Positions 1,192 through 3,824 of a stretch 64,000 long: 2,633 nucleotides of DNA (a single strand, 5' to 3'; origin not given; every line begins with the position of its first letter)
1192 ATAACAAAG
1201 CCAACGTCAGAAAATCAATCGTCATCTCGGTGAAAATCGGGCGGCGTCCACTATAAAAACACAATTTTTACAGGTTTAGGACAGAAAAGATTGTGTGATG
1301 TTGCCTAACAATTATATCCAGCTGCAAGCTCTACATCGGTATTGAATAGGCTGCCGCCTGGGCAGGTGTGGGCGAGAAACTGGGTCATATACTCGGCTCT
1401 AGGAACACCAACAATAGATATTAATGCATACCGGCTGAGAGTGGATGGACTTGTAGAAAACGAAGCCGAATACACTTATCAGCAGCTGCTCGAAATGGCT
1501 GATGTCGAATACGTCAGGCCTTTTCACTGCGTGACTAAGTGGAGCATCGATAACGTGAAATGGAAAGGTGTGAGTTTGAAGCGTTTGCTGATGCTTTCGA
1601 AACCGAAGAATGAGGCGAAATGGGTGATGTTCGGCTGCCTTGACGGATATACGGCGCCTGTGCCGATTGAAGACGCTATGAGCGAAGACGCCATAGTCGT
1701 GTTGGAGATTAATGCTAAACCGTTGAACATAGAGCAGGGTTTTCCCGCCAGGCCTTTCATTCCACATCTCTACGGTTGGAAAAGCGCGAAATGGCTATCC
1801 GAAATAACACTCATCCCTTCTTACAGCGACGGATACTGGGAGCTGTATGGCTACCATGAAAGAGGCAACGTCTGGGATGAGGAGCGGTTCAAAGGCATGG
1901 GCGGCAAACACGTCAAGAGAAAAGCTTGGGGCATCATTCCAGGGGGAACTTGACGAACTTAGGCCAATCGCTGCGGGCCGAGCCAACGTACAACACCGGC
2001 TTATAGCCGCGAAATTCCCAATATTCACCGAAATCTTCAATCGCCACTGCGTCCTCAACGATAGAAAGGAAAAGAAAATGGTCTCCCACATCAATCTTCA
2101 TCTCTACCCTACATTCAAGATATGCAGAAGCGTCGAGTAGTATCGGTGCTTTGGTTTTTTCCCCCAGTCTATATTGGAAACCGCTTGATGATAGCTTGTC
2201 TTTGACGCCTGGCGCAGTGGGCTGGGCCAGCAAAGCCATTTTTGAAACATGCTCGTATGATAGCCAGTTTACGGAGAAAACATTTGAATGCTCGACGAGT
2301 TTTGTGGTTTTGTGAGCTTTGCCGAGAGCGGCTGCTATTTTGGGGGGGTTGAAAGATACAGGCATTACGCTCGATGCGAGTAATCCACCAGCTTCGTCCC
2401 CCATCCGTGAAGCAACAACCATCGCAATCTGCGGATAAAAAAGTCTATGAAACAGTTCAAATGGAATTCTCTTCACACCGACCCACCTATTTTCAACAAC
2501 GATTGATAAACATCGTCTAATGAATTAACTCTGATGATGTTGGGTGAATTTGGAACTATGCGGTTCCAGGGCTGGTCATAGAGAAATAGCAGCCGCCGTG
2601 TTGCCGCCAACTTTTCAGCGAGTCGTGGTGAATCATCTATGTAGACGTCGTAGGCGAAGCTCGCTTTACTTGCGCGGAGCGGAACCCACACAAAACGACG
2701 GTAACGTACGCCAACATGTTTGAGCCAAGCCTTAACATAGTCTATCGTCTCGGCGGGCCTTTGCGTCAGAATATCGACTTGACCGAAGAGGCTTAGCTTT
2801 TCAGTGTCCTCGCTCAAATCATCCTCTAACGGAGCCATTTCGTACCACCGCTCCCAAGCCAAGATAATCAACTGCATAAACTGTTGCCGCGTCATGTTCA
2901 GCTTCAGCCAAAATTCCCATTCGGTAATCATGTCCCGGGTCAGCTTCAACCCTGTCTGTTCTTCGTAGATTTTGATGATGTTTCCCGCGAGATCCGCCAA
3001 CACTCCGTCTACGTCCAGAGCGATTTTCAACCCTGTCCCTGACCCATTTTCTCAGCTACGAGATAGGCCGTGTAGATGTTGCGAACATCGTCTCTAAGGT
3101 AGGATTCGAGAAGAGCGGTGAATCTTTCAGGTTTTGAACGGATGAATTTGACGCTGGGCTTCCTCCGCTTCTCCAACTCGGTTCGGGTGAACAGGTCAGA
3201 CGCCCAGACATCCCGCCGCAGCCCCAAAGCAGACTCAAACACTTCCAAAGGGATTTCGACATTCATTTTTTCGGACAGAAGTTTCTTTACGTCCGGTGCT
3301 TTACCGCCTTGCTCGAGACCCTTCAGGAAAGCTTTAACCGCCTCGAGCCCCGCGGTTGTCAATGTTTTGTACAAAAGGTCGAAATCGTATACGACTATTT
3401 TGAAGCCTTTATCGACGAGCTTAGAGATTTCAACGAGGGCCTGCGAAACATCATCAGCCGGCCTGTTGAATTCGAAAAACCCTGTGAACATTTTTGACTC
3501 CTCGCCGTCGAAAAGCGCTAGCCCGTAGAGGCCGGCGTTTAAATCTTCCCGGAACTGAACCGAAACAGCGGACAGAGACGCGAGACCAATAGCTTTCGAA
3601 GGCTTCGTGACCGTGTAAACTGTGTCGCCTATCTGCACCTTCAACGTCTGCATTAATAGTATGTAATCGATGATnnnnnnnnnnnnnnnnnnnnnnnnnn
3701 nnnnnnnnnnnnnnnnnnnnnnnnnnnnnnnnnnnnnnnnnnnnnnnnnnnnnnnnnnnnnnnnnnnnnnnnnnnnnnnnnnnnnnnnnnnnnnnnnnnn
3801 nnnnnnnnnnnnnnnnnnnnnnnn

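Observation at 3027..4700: Uncharacterized ~550-aa C-terminal half of the SF2 helicase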

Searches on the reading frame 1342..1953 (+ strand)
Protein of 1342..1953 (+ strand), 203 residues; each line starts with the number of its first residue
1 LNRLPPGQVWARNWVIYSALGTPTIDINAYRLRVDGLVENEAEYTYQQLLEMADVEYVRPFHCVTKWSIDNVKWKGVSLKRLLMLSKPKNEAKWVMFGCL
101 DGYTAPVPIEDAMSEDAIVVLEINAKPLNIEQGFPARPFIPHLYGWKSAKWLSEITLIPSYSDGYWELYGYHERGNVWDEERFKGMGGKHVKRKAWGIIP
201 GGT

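Call 5: search_protein_families(library=pfam, proteins=[window:1342-1953:+], max_evalue=0.1)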
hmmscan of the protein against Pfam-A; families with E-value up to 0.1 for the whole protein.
window:1342-1953:+ (203 aa): 1 family
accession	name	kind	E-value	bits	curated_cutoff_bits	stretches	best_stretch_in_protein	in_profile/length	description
PF00174.25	Oxidored_molyb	-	7.2e-41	140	24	1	21-166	3-169/169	Oxidoreductase molybdopterin binding domain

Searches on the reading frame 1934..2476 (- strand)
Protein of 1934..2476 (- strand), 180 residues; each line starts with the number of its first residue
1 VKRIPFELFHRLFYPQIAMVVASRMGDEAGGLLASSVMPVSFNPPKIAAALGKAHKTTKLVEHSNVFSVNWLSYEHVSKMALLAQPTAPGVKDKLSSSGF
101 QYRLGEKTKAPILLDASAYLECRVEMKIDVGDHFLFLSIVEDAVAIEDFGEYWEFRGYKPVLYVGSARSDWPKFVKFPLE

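Call 5: search_protein_families(library=pfam, proteins=[window:1934-2476:-], max_evalue=0.1)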
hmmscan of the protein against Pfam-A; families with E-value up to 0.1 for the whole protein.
window:1934-2476:- (180 aa): 1 family
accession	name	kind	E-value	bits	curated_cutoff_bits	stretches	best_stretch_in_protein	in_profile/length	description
PF01613.24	Flavin_Reduct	-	1.7e-27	96.9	27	1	14-159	4-150/153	Flavin reductase like domain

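Call 6: search_protein_families(library=ncbifam, proteins=[window:1934-2476:-], max_evalue=0.1)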
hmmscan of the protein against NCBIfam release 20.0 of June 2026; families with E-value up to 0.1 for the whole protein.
window:1934-2476:- (180 aa): 7 families
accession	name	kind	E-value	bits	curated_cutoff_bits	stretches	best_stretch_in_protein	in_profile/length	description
NF045919.1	HphnlacHdxRed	equivalog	3.4e-11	42.8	340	1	17-150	21-144/309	p-hydroxyphenylacetate 3-hydroxylase reductase component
NF045733.1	StyMonoxStyB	equivalog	9.1e-11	41.9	200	1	13-142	11-130/150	styrene monooxygenase NADH-dependent flavin reductase subunit StyB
NF042921.1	HpaC_Thermus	equivalog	1.4e-10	41.3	200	1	15-146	13-132/150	4-hydroxyphenylacetate 3-monooxygenase reductase subunit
NF045630.1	monooxsub_HsaB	equivalog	1.2e-09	38.3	230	1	16-143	20-140/186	3-hydroxy-9,10-secoandrosta-1,3,5(10)-triene-9,17-dione monooxygenase reductase subunit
TIGR03615.1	RutF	equivalog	1.5e-08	34.8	254.75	1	30-143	29-137/156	NADH-dependent FMN reductase RutF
TIGR02296.1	HpaC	equivalog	2.1e-06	27.8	205.95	1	30-141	24-132/154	4-hydroxyphenylacetate 3-monooxygenase, reductase component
NF052639.1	FlvnRedFerAPor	equivalog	0.0012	18.5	260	1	20-141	20-133/158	flavin reductase FerA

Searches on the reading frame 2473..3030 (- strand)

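Call 5: search_protein_families(library=pfam, proteins=[window:2473-3030:-], max_evalue=0.1)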
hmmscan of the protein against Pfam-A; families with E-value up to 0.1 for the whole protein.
window:2473-3030:- (185 aa): 1 family
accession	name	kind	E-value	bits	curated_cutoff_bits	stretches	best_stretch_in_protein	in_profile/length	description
PF06941.18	NT5C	-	3.6e-13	50.2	24.8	1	3-178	4-174/180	5' nucleotidase, deoxy (Pyrimidine), cytosolic type C protein (NT5C)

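Call 6: search_protein_families(library=ncbifam, proteins=[window:2473-3030:-], max_evalue=0.1)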
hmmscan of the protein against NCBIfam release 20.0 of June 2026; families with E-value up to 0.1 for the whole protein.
window:2473-3030:- (185 aa): 0 families

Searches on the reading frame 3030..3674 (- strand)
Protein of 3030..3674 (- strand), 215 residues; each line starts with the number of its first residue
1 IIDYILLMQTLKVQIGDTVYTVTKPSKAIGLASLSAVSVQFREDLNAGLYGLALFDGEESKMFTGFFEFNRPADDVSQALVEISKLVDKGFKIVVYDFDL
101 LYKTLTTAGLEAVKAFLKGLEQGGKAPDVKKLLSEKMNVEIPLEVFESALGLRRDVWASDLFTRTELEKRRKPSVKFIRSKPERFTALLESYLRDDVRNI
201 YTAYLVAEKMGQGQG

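Call 43: predict_structure(alignment_id=A3)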
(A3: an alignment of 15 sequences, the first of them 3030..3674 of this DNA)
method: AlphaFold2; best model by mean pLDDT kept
length: 215 residues; sequences in the alignment: 15
mean_pLDDT: 90.2   pTM: 0.87
mean pLDDT of the five models: 90.2, 89.6, 89.1, 88.6, 87.4
residues with pLDDT >= 90: 150; 70-90: 54; 50-70: 9; < 50: 2
segments of 3 or more residues with pLDDT < 50: none
pLDDT, mean of each block of 10 residues (from residue 1): 66 79 91 97 94 97 95 90 96 97 97 97 95 89 83 88 92 91 90 96 92 55
secondary structure, 60 per line:
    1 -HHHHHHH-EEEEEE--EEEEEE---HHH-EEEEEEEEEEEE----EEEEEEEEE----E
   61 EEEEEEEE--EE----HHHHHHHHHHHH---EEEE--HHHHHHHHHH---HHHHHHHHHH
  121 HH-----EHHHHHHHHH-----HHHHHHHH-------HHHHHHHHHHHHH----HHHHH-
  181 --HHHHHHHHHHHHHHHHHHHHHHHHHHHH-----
elements in order: H2-8 E10-15 E18-23 E31-42 E47-55 E60-68 H77-88 E92-95 H98-107 H111-122 H129-137 H143-150 H158-170 H175-179 H183-210

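Call 47: fold_search(model_id=the predicted structure, library=pdb)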
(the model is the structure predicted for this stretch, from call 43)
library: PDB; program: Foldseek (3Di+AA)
matches with E <= 10: 534; with E <= 0.001: 0
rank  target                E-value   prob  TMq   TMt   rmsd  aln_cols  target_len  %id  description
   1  2zqb_A                6.4e-03  0.84  0.20  0.27   7.7       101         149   14  Crystal structure of a psychrotrophic RNaseHI variant with sextuple thermostabilizing mutations (released 2009-06-23)
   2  3h08_A                8.1e-03  0.90  0.21  0.31   8.0        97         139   12  Crystal structure of the Ribonuclease H1 from Chlorobium tepidum (released 2009-05-12)
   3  1jl2_A                1.1e-02  0.77  0.19  0.25   8.1       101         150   11  Crystal structure of TCEO RNase H-a chimera combining the folding core from T. thermophilus RNase H and the remaining  (released 2002-01-18)
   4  3h08_B                1.2e-02  0.75  0.19  0.26   8.4       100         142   12  Crystal structure of the Ribonuclease H1 from Chlorobium tepidum (released 2009-05-12)
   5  2zqb_D                1.3e-02  0.77  0.20  0.27   7.8       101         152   14  Crystal structure of a psychrotrophic RNaseHI variant with sextuple thermostabilizing mutations (released 2009-06-23)
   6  1kvc                  1.4e-02  0.90  0.18  0.24   5.9        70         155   11  E. COLI RIBONUCLEASE HI D134N MUTANT (released 1997-03-12)
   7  1gob                  1.4e-02  0.80  0.20  0.27   7.6       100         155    9  COOPERATIVE STABILIZATION OF ESCHERICHIA COLI RIBONUCLEASE HI BY INSERTION OF GLY-80B AND GLY-77-> ALA SUBSTITUTION (released 1994-01-31)
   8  1wsi_D                1.5e-02  0.85  0.21  0.28   7.3        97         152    9  Crystal structure of E.coli RNase HI active site mutant (E48A/K87A/D134N) (released 2004-11-23)
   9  1wsh_B                1.5e-02  0.75  0.19  0.25   7.7        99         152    9  Crystal structure of E.coli RNase HI active site mutant (E48A/K87A) (released 2004-11-23)
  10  9x1n_G                1.5e-02  0.16  0.21  0.13  20.9       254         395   13  The cryo-EM structure of HerA-NurA complex with ATPgammaS and dsDNA from Thermococcus kodakarensis (State 1) (released 2026-02-04)
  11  1wsh_D                1.6e-02  0.85  0.22  0.29   7.3        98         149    9  Crystal structure of E.coli RNase HI active site mutant (E48A/K87A) (released 2004-11-23)
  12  1wsh_A                1.6e-02  0.84  0.22  0.31   8.5       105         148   10  Crystal structure of E.coli RNase HI active site mutant (E48A/K87A) (released 2004-11-23)
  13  1wsf_A                1.8e-02  0.72  0.19  0.25   7.7        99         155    8  Co-crystal structure of E.coli RNase HI active site mutant (D134A*) with Mn2+ (released 2005-02-08)
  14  1g15                  1.8e-02  0.51  0.19  0.27   8.8       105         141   10  CO-CRYSTAL OF E. COLI RNASE HI WITH TWO MN2+ IONS BOUND IN THE THE ACTIVE SITE (released 2001-03-14)
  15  1wse_A                1.9e-02  0.94  0.20  0.27   5.8        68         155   12  Co-crystal structure of E.coli RNase HI active site mutant (E48A*) with Mn2+ (released 2005-02-08)
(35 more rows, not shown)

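Call 60: fold_search(model_id=the predicted structure, library=viral)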
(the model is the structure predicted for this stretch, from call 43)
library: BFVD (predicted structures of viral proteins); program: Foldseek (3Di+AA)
matches with E <= 10: 1122; with E <= 0.001: 0
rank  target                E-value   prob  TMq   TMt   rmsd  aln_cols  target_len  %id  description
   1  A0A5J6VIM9            2.9e-03  0.96  0.38  0.22   8.0       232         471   11  RNase_H superfamily protein [Megaviridae environmental sample]
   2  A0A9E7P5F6            3.1e-03  0.99  0.27  0.21   6.2       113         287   16  (no name in the UniProt tables at hand)
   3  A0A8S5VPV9            1.5e-02  0.38  0.18  0.17   7.9       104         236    9  (no name in the UniProt tables at hand)
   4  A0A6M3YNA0            1.7e-02  0.87  0.25  0.31   7.0       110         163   19  RNAseH [Alteromonas phage vB_AcoS-R7M]
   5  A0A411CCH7            2.0e-02  0.11  0.14  0.14  20.6       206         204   16  Uncharacterized protein [Mycobacterium phage NoodleTree]
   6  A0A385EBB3            2.3e-02  0.66  0.29  0.26   8.4       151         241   13  Exonuclease domain-containing protein [Caulobacter phage CcrBL9]
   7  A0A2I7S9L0            2.5e-02  0.69  0.35  0.30  11.0       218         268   12  (no name in the UniProt tables at hand)
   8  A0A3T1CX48            2.5e-02  0.54  0.30  0.18  15.8       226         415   15  Exonuclease domain-containing protein [Acanthamoeba castellanii medusavirus J1]
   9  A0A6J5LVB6            2.9e-02  0.90  0.45  0.13   6.5       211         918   13  DNA-directed DNA polymerase [uncultured Caudovirales phage]
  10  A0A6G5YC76            3.0e-02  0.30  0.18  0.32  11.3       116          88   19  (no name in the UniProt tables at hand)
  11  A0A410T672            3.2e-02  0.35  0.20  0.26   8.0       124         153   14  (no name in the UniProt tables at hand)
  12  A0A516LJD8            3.2e-02  0.13  0.18  0.15  24.4       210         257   16  (no name in the UniProt tables at hand)
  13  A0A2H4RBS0            4.1e-02  0.97  0.48  0.17   5.8       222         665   11  DNA-directed DNA polymerase [Sulfolobus ellipsoid virus 1]
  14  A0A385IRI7            4.1e-02  0.84  0.26  0.31   6.0        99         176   14  (no name in the UniProt tables at hand)
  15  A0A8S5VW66            4.4e-02  0.44  0.33  0.08  13.5       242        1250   12  (no name in the UniProt tables at hand)
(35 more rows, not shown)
